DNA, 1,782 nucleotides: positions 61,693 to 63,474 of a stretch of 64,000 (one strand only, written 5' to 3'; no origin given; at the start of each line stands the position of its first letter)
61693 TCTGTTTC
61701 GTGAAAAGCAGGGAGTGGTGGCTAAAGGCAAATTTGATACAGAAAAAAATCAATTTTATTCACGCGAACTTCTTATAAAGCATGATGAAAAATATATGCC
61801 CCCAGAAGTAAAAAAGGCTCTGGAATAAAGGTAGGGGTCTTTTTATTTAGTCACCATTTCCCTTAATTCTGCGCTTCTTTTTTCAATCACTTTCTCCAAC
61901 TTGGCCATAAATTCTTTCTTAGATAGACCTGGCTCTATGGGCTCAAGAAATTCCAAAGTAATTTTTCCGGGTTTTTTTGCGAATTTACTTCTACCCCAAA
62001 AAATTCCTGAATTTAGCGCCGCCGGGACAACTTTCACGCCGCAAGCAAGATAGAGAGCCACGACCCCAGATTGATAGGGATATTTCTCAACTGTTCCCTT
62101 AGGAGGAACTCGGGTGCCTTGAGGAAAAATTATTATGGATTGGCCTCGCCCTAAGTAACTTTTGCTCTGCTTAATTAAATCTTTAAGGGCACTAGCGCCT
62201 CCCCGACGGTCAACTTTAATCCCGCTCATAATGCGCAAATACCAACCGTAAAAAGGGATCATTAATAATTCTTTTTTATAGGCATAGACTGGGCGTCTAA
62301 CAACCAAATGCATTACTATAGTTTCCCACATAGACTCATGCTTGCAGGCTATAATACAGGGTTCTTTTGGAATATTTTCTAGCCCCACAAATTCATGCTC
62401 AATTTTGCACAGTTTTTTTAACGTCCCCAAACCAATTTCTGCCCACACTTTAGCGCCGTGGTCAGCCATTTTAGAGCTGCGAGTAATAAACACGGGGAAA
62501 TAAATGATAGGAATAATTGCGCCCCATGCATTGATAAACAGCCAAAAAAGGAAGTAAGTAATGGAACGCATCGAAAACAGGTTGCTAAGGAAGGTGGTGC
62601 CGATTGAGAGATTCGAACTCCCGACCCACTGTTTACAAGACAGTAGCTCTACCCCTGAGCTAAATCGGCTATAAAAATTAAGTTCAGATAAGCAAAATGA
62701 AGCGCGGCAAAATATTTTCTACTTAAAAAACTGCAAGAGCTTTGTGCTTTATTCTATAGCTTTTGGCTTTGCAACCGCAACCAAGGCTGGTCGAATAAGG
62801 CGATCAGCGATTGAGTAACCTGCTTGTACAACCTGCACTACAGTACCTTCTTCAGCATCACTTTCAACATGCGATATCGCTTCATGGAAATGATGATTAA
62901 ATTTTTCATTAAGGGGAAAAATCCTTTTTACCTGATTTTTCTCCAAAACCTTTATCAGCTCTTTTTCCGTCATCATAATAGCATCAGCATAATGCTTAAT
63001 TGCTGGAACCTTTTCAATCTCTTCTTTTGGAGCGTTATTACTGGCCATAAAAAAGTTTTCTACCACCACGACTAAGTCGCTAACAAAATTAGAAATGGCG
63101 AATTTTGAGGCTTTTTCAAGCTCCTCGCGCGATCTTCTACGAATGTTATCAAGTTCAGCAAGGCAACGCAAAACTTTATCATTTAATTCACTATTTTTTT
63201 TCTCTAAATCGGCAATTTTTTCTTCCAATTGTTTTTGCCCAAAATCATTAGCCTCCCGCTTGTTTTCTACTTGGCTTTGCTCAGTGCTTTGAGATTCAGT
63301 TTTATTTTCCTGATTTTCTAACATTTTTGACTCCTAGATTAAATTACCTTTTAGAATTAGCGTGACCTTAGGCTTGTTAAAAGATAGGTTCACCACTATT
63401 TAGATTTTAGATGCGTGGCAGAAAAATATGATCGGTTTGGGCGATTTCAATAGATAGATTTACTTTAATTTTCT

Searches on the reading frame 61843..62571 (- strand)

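Call 81: search_protein_families(library=pfam, proteins=[window:61843-62571:-], max_evalue=0.0001)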
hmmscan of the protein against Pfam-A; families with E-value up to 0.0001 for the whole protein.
window:61843-62571:- (242 aa): 1 family
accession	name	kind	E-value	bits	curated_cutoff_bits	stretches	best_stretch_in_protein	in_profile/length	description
PF01553.26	Acyltransferase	-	5.2e-19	68.8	23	1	60-186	3-131/132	Acyltransferase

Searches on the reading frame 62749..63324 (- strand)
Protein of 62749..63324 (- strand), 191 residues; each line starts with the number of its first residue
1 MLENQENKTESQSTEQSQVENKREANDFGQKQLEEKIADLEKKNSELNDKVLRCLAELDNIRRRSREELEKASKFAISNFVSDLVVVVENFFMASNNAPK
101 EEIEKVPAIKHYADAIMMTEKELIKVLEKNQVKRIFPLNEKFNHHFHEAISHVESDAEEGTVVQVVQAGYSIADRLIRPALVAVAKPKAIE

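Call 81: search_protein_families(library=pfam, proteins=[window:62749-63324:-], max_evalue=0.0001)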
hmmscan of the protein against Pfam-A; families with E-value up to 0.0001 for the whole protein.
window:62749-63324:- (191 aa): 1 family
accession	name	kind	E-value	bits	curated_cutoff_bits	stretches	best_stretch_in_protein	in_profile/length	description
PF01025.24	GrpE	-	5.9e-45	153.4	25.8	1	20-186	3-165/165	GrpE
